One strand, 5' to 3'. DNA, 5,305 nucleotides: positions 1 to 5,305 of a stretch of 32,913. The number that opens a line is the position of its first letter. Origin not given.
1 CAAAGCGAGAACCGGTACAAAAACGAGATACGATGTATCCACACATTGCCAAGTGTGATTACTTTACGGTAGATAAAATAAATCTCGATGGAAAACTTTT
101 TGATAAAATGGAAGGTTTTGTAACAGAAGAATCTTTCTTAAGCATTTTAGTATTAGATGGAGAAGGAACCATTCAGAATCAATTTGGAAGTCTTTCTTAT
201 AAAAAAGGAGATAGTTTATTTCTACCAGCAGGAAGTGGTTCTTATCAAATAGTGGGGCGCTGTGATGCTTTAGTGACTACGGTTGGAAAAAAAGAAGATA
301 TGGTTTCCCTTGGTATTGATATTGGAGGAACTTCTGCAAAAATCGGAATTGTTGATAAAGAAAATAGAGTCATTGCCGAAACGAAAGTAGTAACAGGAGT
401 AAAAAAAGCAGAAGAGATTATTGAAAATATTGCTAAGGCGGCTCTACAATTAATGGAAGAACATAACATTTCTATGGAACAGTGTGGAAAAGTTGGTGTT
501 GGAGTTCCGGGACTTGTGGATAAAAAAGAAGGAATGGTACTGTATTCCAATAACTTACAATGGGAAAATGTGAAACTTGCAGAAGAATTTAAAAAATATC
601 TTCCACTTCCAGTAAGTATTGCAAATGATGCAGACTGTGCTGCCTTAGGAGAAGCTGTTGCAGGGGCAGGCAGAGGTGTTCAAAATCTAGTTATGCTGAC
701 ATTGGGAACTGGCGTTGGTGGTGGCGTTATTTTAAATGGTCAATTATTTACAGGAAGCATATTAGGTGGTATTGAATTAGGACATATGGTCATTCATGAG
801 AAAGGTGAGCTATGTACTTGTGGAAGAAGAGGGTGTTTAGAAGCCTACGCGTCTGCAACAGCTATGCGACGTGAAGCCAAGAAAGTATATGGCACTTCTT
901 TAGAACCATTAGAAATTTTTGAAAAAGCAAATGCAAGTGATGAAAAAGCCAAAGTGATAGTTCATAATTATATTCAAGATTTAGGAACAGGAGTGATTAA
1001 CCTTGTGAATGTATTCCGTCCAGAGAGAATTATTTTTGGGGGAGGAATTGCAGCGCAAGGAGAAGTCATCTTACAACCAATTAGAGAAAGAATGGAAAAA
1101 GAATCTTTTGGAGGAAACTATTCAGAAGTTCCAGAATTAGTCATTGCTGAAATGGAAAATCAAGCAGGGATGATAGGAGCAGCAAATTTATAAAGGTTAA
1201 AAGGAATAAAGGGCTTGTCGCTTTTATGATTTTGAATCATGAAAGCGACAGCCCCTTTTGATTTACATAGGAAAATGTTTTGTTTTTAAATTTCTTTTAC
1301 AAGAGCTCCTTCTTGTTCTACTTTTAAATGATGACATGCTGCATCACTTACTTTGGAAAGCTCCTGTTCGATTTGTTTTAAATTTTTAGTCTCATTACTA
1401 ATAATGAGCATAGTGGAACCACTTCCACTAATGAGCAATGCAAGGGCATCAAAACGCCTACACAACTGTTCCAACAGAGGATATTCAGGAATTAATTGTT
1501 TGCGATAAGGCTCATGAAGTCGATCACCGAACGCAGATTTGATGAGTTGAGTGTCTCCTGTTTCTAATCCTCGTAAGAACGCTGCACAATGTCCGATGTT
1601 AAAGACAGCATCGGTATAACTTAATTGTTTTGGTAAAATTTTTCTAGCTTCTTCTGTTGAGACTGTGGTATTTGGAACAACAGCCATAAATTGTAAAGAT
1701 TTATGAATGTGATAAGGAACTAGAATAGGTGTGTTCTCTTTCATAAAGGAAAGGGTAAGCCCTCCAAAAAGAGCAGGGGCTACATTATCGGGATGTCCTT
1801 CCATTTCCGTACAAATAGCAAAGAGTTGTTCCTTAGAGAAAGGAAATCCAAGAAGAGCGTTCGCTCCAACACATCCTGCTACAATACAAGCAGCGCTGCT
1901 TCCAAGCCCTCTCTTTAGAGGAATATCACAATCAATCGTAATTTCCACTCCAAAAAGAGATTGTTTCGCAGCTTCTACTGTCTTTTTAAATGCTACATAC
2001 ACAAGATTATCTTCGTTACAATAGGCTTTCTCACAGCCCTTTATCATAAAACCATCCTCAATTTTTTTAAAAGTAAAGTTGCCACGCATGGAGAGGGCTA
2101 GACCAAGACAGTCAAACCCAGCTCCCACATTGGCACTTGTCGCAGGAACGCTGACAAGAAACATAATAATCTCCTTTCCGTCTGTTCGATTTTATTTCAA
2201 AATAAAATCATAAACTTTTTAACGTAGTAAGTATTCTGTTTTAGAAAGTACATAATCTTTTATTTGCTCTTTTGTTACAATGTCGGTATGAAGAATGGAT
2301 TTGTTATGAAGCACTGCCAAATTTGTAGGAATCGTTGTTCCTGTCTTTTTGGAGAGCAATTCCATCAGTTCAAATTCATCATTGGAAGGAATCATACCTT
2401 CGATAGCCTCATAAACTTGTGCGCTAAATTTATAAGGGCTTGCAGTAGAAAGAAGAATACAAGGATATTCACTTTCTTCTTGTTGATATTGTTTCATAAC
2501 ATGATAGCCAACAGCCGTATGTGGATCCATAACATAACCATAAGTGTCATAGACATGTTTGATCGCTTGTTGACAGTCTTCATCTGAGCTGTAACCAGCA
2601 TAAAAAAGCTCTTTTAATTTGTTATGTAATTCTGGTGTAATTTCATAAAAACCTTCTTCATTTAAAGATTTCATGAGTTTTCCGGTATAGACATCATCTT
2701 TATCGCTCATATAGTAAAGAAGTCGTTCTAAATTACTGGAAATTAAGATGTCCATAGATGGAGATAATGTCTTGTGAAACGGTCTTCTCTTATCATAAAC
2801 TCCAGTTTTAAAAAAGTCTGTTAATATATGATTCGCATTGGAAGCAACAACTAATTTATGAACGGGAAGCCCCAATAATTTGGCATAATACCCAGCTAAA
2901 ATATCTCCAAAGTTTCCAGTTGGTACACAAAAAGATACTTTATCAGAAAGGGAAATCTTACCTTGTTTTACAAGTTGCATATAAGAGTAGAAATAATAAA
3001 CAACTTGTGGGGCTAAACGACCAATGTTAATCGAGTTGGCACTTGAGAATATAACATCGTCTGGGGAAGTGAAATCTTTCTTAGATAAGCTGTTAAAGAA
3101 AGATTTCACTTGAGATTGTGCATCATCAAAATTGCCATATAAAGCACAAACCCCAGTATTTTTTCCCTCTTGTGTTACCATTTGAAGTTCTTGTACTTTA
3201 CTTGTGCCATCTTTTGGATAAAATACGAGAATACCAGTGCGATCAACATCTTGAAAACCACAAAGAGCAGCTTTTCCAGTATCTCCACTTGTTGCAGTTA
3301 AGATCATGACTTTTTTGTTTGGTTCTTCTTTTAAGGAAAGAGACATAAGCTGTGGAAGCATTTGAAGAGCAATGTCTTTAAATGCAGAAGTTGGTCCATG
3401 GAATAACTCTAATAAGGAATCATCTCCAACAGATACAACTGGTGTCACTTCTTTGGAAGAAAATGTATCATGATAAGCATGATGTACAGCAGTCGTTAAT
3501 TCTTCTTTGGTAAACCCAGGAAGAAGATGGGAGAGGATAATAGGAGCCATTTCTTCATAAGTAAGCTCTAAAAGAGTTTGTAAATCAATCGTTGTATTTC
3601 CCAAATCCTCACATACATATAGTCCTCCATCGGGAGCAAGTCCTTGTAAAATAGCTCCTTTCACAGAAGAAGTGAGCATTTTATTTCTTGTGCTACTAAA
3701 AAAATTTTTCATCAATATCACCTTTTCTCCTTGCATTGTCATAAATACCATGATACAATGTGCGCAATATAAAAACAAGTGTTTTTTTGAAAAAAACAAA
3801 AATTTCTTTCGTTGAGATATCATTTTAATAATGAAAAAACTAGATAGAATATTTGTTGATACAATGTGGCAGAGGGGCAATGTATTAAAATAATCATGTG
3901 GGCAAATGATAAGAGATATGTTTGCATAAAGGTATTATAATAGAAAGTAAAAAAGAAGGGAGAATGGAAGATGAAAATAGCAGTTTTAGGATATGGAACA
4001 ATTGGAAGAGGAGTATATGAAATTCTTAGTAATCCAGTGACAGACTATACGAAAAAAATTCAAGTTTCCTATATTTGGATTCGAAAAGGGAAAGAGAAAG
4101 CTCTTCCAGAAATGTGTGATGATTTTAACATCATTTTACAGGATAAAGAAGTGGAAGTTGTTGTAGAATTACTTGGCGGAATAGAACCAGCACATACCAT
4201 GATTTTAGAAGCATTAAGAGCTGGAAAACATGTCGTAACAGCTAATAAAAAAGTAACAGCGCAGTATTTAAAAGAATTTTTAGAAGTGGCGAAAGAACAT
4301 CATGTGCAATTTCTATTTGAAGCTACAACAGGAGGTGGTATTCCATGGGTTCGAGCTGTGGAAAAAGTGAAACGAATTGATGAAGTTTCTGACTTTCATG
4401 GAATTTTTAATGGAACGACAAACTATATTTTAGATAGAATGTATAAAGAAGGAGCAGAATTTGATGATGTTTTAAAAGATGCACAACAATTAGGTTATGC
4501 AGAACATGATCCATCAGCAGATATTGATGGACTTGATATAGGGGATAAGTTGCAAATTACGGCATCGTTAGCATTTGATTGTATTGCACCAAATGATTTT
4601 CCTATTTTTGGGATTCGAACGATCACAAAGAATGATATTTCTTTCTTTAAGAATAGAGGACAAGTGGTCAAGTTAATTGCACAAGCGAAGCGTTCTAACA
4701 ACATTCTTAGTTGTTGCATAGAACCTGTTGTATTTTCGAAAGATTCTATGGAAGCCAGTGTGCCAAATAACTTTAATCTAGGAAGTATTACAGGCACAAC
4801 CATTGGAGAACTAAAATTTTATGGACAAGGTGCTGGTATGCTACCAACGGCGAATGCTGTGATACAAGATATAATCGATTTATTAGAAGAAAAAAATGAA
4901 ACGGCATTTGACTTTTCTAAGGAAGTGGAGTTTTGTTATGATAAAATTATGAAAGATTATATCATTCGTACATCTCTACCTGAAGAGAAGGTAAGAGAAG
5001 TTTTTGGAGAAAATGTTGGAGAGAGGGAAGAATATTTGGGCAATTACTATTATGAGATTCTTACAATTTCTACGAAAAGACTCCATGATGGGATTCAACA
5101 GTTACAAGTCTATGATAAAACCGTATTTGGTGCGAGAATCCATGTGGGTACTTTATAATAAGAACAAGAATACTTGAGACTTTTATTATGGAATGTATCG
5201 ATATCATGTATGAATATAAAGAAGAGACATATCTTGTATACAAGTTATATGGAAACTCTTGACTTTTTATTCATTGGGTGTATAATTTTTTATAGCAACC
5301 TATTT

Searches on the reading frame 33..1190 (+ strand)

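Call 46: search_protein_families(library=pfam, proteins=[window:33-1190:+], max_evalue=0.00001)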
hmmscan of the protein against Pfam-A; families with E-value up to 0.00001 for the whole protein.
window:33-1190:+ (386 aa): 4 families
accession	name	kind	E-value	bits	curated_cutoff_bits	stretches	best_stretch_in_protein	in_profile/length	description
PF00480.26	ROK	-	4e-73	246.9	22.9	1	93-386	2-290/294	ROK family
PF21621.3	MPI_cupin_dom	-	3.3e-14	53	27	1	7-82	7-77/79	Mannose-6-phosphate isomerase, cupin domain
PF01869.26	BcrAD_BadFG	-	6.7e-08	32.8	31.5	0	93-168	1-79/271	BadF/BadG/BcrA/BcrD ATPase family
PF02685.22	Glucokinase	-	9.8e-06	25.2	22.1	0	96-211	4-110/314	Glucokinase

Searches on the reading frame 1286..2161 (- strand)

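Call 46: search_protein_families(library=pfam, proteins=[window:1286-2161:-], max_evalue=0.00001)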
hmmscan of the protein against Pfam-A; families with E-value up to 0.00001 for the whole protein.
window:1286-2161:- (291 aa): 2 families
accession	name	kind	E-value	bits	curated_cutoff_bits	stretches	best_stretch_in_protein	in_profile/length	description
PF00288.32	GHMP_kinases_N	-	6.2e-20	71.6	22.3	1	52-134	1-87/87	GHMP kinases N terminal domain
PF08544.19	GHMP_kinases_C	-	1.1e-06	29.4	21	1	197-271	3-82/85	GHMP kinases C terminal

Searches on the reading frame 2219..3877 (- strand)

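Call 46: search_protein_families(library=pfam, proteins=[window:2219-3877:-], max_evalue=0.00001)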
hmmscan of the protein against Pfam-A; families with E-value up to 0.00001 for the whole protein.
window:2219-3877:- (552 aa): 3 families
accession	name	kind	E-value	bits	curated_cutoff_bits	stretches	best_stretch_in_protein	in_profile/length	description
PF14821.11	Thr_synth_N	-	5.3e-14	52.6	25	1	60-135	2-79/79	Threonine synthase N terminus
PF00291.31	PALP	-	2.9e-11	43.7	35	1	157-468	29-283/295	Pyridoxal-phosphate dependent enzyme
PF24857.1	THR4_C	-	1.4e-09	38.4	27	1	454-505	1-55/85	Threonine synthase, C-terminal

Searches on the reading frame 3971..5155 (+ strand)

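Call 46: search_protein_families(library=pfam, proteins=[window:3971-5155:+], max_evalue=0.00001)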
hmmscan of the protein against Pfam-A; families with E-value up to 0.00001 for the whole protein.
window:3971-5155:+ (395 aa): 2 families
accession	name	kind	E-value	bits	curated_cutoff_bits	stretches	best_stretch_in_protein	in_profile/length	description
PF00742.24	Homoserine_dh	-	3.8e-51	173.8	22.9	1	125-302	1-173/173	Homoserine dehydrogenase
PF03447.22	NAD_binding_3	-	5.3e-16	59.8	24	1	7-117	1-116/116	Homoserine dehydrogenase, NAD binding domain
